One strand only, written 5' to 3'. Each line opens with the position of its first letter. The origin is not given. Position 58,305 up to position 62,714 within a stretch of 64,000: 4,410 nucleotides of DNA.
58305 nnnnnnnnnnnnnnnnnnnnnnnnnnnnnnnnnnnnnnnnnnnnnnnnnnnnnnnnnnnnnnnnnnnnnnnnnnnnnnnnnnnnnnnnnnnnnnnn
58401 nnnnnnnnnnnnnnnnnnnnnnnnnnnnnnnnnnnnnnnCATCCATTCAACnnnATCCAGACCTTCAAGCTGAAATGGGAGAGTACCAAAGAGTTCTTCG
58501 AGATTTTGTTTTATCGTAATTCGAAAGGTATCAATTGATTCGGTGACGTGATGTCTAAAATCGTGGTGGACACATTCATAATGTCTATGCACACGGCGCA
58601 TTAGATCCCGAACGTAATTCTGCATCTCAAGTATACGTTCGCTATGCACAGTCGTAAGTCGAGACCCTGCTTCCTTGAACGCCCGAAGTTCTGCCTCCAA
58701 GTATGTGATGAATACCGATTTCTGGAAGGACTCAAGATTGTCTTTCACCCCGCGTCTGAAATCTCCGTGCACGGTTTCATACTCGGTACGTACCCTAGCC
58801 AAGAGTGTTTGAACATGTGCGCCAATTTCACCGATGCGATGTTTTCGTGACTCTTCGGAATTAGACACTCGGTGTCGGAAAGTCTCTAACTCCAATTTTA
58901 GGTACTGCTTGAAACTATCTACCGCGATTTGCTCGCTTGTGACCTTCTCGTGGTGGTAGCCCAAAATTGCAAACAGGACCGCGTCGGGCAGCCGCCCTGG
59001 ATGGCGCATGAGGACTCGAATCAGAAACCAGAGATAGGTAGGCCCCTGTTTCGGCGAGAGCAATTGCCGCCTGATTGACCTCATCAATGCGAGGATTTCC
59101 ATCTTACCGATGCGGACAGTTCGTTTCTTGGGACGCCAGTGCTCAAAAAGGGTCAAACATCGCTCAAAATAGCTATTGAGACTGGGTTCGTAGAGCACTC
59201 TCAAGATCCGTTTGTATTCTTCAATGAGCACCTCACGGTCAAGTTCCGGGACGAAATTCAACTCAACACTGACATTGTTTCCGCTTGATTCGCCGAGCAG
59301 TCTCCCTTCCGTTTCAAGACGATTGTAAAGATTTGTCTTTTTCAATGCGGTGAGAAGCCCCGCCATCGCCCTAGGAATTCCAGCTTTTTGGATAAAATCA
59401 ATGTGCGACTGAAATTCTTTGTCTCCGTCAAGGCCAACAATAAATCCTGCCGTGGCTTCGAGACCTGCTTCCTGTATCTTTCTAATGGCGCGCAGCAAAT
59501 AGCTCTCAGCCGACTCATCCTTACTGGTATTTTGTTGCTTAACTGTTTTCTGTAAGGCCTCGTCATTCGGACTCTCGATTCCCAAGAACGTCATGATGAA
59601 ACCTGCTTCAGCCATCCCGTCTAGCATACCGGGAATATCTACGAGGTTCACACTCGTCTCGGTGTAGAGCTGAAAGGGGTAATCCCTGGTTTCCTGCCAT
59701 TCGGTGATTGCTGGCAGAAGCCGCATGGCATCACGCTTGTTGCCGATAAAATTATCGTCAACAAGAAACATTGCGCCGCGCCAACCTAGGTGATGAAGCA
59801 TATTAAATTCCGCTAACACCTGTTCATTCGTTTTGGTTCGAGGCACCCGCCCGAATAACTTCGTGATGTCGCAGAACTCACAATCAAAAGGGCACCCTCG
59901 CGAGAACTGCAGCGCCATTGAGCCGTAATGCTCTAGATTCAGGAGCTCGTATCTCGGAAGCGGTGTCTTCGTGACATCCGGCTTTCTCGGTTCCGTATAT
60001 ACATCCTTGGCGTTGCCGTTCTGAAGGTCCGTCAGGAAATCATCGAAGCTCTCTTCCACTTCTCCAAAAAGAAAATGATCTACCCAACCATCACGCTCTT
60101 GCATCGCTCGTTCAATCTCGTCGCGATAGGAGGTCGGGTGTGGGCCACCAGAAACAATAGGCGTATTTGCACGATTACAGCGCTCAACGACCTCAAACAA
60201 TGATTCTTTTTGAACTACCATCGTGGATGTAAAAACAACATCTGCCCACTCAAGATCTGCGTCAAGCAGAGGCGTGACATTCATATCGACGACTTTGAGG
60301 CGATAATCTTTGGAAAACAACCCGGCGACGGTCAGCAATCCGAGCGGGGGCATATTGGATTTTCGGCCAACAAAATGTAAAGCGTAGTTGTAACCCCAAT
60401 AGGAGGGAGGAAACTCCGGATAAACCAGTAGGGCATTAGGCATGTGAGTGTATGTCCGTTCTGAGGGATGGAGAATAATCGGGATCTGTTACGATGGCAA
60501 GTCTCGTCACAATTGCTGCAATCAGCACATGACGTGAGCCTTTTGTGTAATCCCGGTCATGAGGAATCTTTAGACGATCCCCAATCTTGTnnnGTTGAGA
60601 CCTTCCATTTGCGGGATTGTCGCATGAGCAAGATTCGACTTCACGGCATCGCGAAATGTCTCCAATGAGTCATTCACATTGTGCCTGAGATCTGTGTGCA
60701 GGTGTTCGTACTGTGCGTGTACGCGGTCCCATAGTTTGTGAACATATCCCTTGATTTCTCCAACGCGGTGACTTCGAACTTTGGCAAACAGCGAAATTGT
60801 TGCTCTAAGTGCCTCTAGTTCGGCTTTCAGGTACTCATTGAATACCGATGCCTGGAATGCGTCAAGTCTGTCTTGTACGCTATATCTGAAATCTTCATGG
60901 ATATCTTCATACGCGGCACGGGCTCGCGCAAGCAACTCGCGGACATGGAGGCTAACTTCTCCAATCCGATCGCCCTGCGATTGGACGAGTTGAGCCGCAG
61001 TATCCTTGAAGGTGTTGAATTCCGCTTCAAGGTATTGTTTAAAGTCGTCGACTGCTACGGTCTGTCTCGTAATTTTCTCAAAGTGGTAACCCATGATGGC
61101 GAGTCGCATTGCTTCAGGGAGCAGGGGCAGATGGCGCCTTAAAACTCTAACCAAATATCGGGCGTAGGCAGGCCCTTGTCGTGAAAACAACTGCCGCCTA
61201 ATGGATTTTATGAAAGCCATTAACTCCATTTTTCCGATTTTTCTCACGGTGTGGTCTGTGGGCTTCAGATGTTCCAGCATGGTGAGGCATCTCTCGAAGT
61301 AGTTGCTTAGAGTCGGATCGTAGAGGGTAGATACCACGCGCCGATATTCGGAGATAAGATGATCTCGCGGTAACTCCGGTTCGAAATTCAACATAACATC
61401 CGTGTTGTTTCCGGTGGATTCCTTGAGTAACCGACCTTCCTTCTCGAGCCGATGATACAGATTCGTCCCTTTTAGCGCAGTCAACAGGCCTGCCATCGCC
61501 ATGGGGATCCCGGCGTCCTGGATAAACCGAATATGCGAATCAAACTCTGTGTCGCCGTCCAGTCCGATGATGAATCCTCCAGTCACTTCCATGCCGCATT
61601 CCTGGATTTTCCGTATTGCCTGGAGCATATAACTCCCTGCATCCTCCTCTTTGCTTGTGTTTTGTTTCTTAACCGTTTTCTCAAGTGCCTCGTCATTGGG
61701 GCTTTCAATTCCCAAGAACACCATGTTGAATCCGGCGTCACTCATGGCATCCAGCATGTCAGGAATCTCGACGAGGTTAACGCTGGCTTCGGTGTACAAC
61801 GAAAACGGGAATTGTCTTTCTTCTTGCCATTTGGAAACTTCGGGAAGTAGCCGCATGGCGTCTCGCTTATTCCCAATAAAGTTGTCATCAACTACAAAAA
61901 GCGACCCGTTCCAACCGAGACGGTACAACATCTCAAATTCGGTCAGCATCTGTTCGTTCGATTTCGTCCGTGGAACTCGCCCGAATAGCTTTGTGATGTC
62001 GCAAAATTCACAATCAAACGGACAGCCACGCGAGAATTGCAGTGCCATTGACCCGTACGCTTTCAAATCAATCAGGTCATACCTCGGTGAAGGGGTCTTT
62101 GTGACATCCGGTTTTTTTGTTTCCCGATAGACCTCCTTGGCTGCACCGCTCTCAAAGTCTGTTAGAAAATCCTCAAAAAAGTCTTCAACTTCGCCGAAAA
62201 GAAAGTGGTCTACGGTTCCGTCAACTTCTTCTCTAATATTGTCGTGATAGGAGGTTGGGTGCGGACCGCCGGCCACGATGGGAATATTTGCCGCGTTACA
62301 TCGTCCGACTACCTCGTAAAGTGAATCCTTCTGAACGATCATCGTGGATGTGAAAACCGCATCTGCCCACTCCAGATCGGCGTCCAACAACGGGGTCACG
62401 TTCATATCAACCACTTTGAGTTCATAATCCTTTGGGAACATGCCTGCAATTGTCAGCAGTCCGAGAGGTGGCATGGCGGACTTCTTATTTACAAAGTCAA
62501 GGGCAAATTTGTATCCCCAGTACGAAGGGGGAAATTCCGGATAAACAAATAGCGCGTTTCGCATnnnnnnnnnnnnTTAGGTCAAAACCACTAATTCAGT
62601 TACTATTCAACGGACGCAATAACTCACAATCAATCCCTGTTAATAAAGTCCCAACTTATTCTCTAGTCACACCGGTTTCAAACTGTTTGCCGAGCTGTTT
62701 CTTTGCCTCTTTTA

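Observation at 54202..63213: Minus-strand operon: ECF sigma factor, two B12-radical-SAM paralogs, an S-component-less ECF transporter, a 2-hydroxyacid dehydrogenase and a GNAT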

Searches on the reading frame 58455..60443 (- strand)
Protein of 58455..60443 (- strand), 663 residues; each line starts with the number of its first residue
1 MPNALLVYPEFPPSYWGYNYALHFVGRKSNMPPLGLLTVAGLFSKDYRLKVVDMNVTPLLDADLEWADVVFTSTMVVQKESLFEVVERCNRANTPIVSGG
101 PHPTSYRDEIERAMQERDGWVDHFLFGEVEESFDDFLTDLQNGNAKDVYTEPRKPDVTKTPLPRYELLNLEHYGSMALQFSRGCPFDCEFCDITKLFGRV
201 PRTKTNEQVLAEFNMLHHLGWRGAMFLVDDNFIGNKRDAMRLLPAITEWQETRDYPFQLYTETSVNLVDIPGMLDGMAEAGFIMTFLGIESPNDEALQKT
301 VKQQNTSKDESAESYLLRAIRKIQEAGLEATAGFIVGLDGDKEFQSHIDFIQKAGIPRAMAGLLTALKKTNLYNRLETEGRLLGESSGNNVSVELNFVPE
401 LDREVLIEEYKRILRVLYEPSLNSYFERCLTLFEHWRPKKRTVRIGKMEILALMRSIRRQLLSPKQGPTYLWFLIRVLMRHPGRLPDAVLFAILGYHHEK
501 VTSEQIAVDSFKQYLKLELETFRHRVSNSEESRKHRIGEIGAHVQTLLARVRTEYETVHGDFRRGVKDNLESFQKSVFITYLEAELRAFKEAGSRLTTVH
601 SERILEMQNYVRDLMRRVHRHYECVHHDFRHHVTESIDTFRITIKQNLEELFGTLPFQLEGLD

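Call 3: search_protein_families(library=pfam, proteins=[window:58455-60443:-], max_evalue=0.01)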
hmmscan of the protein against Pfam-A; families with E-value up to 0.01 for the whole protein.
window:58455-60443:- (663 aa): 3 families
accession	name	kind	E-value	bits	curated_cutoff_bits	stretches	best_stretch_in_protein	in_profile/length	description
PF13282.11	DUF4070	-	2.1e-27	96.4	22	1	370-504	1-137/144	Domain of unknown function (DUF4070)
PF04055.27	Radical_SAM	-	7.9e-17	62.4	29.5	1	179-350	2-165/166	Radical SAM superfamily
PF02310.24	B12-binding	-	6.1e-09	36.2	32.1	1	28-135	9-119/121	B12 binding domain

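Call 4: search_protein_families(library=ncbifam, proteins=[window:58455-60443:-], max_evalue=0.01)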
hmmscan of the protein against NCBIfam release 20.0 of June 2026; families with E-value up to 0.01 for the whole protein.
window:58455-60443:- (663 aa): 20 families
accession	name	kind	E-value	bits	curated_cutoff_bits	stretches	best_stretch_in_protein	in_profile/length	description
TIGR04013.1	B12_SAM_MJ_1487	hypoth_equivalog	3.6e-19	68.9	251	1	67-229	44-205/382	TIGR04013 family B12-binding domain/radical SAM domain-containing protein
TIGR04479.1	bcpD_PhpK_rSAM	subfamily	5.6e-18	64.6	600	1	176-354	242-409/504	PhpK family radical SAM P-methyltransferase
NF050148.1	rSAM_ApyD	equivalog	6.3e-18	64.5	750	1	142-341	164-351/645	RiPP biosynthesis radical SAM protein ApyD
TIGR02026.1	BchE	equivalog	2.7e-15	56.2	481.35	1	30-412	19-422/497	magnesium-protoporphyrin IX monomethyl ester anaerobic oxidative cyclase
TIGR04367.1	HpnR_B12_rSAM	equivalog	9.3e-12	44.2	650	1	176-312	187-316/490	hopanoid C-3 methylase HpnR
TIGR04072.2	rSAM_ladder_B12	equivalog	1.2e-10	40.6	360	1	84-303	88-303/443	lipid biosynthesis B12-binding/radical SAM protein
TIGR04014.1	B12_SAM_MJ_0865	equivalog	2.2e-10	39.9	360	1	74-354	49-336/434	methyl-coenzyme M reductase glutamine C-methyltransferase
TIGR03471.1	HpnJ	equivalog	5.6e-10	38.7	577.6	1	175-455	197-468/472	hopanoid biosynthesis associated radical SAM protein HpnJ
NF038361.1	rSAM_Sden_1168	equivalog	1.1e-09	37.4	575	1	90-302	167-403/560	Sden_1168 family B12-binding radical SAM P-methyltransferase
TIGR01125.1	TIGR01125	equivalog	4.6e-09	35.8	356.95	1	63-356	33-318/432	30S ribosomal protein S12 methylthiotransferase RimO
NF033070.1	rSAM_AprD4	equivalog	1.7e-08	33.8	500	1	168-357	189-369/456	AprD4 family radical SAM diol-dehydratase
TIGR03975.1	rSAM_ocin_1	subfamily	2e-08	33.2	281.85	1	175-302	261-383/606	RiPP maturation radical SAM C-methyltransferase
NF045585.1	rSAM_slr0320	equivalog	6e-07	28.3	775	1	176-300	236-358/511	photosystem II high light acclimation radical SAM protein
TIGR04295.1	B12_rSAM_oligo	hypoth_equivalog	1.8e-06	26.9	400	1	176-323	201-334/422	TIGR04295 family B12-binding domain-containing radical SAM protein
NF033712.0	B12_rSAM_KedN5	subfamily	2e-05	23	700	1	176-341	196-355/624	KedN5 family methylcobalamin-dependent radical SAM C-methyltransferase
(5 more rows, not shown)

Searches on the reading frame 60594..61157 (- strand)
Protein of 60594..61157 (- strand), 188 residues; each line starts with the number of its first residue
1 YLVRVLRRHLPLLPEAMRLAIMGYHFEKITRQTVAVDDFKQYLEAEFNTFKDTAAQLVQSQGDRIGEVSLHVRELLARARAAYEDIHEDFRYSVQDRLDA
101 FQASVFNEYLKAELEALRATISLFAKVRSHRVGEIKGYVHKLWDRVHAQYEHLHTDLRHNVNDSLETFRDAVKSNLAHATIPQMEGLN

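Call 69: predict_structure(alignment_id=A3)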
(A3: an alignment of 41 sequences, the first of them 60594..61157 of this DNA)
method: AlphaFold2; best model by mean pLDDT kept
length: 188 residues; sequences in the alignment: 41
mean_pLDDT: 80.3   pTM: 0.68
mean pLDDT of the five models: 80.3, 76.9, 56.4, 53.7, 53.1
residues with pLDDT >= 90: 15; 70-90: 147; 50-70: 26; < 50: 0
segments of 3 or more residues with pLDDT < 50: none
pLDDT, mean of each block of 10 residues (from residue 1): 63 81 80 83 91 82 74 89 86 87 90 86 69 78 87 79 86 78 55
secondary structure, 60 per line:
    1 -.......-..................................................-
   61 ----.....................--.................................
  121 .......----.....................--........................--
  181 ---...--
elements in order: H2-8 H10-59 H65-85 H88-127 H132-152 H155-178

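Call 71: fold_search(model_id=the predicted structure, library=pdb)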
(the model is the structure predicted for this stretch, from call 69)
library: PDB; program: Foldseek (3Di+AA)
matches with E <= 10: 459; with E <= 0.001: 0
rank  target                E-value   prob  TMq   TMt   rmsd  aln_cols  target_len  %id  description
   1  9k85_A                1.4e-01  0.82  0.33  0.30  16.4       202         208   10  Cryo-EM structure of designed zinc-induced filament Fiber-n6-Zn1-HEHE-46 (released 2025-10-29)
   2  4tql_B                1.8e-01  0.33  0.23  0.20  35.0       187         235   14  Computationally designed three helix bundle (released 2014-10-15)
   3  8gji_A                1.9e-01  0.44  0.25  0.27  13.3       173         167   13  De novo design of high-affinity protein binders to bioactive helical peptides (released 2024-01-10)
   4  5j5l                  2.1e-01  0.90  0.36  0.42   7.2       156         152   12  CRYSTAL STRUCTURE OF AFMP4P IN COMPLEX WITH ARACHIDONIC ACID (released 2017-04-05)
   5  4tql_A                2.3e-01  0.35  0.25  0.21  35.4       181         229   13  Computationally designed three helix bundle (released 2014-10-15)
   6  5j5k                  2.4e-01  0.89  0.36  0.42   7.2       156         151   12  CRYSTAL STRUCTURE OF AFMP4P IN COMPLEX WITH PALMITIC ACID (released 2017-04-05)
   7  5b86_B                2.5e-01  0.72  0.36  0.16   6.9       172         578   15  Crystal structure of M-Sec (released 2016-10-12)
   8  3zc1_A                2.5e-01  0.69  0.38  0.38   8.0       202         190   13  Crystal structure of AfC3PO (released 2013-01-23)
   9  5j1f_A                2.8e-01  0.20  0.21  0.21  14.2       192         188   12  Structure of the spectrin repeats 5 and 6 of the plakin domain of plectin (released 2016-07-20)
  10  5m4y_A                3.0e-01  0.66  0.37  0.39  12.3       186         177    9  Crystal structure of the Sec3/Sso2 complex at 2.20 angstrom resolution (released 2017-02-08)
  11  3f57_B                3.0e-01  0.44  0.29  0.29  12.3       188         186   12  Crystal structure of human erythroid beta spectrin repeats 14 and 15 (ankyrin binding domain) (released 2009-02-24)
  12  1key_B                4.1e-01  0.44  0.36  0.32   8.7       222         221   12  Crystal Structure of Mouse Testis/Brain RNA-binding Protein (TB-RBP) (released 2002-07-03)
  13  8z7a_B                4.5e-01  0.75  0.44  0.38   9.2       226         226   12  Open Barrel Structure of Translin from Trichoderma virens (released 2025-04-23)
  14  6hep_B                5.0e-01  0.14  0.19  0.16  17.1       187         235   10  Crystal structure of human 14-3-3 beta in complex with CFTR R-domain peptide pS753-pS768 (released 2018-10-24)
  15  8z7a_E                5.3e-01  0.72  0.45  0.39   9.7       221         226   10  Open Barrel Structure of Translin from Trichoderma virens (released 2025-04-23)
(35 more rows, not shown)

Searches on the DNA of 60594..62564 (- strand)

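Call 49: search_rna_families(sources=[L009, L022, L038, L044, L066, L072], threshold=gathering)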
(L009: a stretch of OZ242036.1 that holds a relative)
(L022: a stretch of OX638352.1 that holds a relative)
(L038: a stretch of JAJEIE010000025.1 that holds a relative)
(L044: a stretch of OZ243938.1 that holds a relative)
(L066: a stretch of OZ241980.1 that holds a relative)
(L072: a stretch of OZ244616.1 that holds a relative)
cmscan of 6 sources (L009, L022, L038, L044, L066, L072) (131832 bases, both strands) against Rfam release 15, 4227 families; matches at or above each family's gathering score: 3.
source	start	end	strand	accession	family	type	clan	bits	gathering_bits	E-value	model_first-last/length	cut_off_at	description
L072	8353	8424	-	RF00005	tRNA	Gene; tRNA;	CL00001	73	29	9.4e-14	1-71/71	no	tRNA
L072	8183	8256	-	RF00005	tRNA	Gene; tRNA;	CL00001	67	29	4.2e-12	1-71/71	no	tRNA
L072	8274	8345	-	RF00005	tRNA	Gene; tRNA;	CL00001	63.4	29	4.3e-11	1-71/71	no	tRNA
